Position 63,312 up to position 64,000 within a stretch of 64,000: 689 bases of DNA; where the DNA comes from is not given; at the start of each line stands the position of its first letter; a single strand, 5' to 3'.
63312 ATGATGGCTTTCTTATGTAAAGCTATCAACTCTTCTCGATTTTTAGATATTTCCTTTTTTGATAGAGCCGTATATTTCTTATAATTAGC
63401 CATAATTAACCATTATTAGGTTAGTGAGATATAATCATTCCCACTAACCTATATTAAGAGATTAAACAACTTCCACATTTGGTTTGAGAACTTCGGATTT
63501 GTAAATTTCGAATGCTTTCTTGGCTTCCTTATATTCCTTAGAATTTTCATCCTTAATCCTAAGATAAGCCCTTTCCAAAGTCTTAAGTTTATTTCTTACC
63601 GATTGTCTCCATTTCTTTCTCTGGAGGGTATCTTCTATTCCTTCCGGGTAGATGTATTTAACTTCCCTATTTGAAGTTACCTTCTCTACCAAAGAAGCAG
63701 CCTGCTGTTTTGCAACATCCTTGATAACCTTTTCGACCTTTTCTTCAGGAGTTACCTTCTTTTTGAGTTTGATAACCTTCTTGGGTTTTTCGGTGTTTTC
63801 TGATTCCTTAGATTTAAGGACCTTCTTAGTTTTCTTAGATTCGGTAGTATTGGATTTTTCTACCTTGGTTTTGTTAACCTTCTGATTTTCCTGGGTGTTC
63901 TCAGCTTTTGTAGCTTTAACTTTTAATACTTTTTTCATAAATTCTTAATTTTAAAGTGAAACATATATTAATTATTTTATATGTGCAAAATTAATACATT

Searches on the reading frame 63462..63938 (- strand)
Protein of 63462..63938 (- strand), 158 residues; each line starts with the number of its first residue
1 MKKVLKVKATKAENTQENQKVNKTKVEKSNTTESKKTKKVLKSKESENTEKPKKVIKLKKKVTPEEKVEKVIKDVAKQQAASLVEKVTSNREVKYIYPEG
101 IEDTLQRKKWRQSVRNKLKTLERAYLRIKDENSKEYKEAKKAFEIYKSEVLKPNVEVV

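Call 24: search_protein_families(library=phrogs, proteins=[window:63462-63938:-], max_evalue=0.01)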
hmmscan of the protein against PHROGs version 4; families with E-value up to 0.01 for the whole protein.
window:63462-63938:- (158 aa): 0 families

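Call 83: find_encoding_contigs(protein=window:63462-63938:-, flank=10000, max_places=1)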
Protein window:63462-63938:- (158 aa): 9 contigs read that carry it; 1 place shown.
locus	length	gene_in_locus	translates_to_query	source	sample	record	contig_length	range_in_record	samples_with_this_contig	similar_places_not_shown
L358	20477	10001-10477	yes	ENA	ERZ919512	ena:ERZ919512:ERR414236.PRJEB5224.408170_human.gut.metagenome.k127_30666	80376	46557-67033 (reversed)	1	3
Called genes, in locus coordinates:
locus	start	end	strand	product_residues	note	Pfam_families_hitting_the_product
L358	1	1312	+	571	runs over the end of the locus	PF00005:ABC_tran (faint), PF02463:SMC_N (weak), PF13476:AAA_23, PF13304:AAA_21 (faint), PF02463:SMC_N (weak), PF13558:SbcC_Walker_B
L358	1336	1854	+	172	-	PF24608:PDDEXK_15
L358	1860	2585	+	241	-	-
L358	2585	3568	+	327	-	-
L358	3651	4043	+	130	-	-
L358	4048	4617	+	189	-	-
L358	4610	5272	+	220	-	-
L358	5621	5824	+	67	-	-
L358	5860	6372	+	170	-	-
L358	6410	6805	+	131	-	-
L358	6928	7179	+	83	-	-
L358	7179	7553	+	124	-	-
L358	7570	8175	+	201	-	-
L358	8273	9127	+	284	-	-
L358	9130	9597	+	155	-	-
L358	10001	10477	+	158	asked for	-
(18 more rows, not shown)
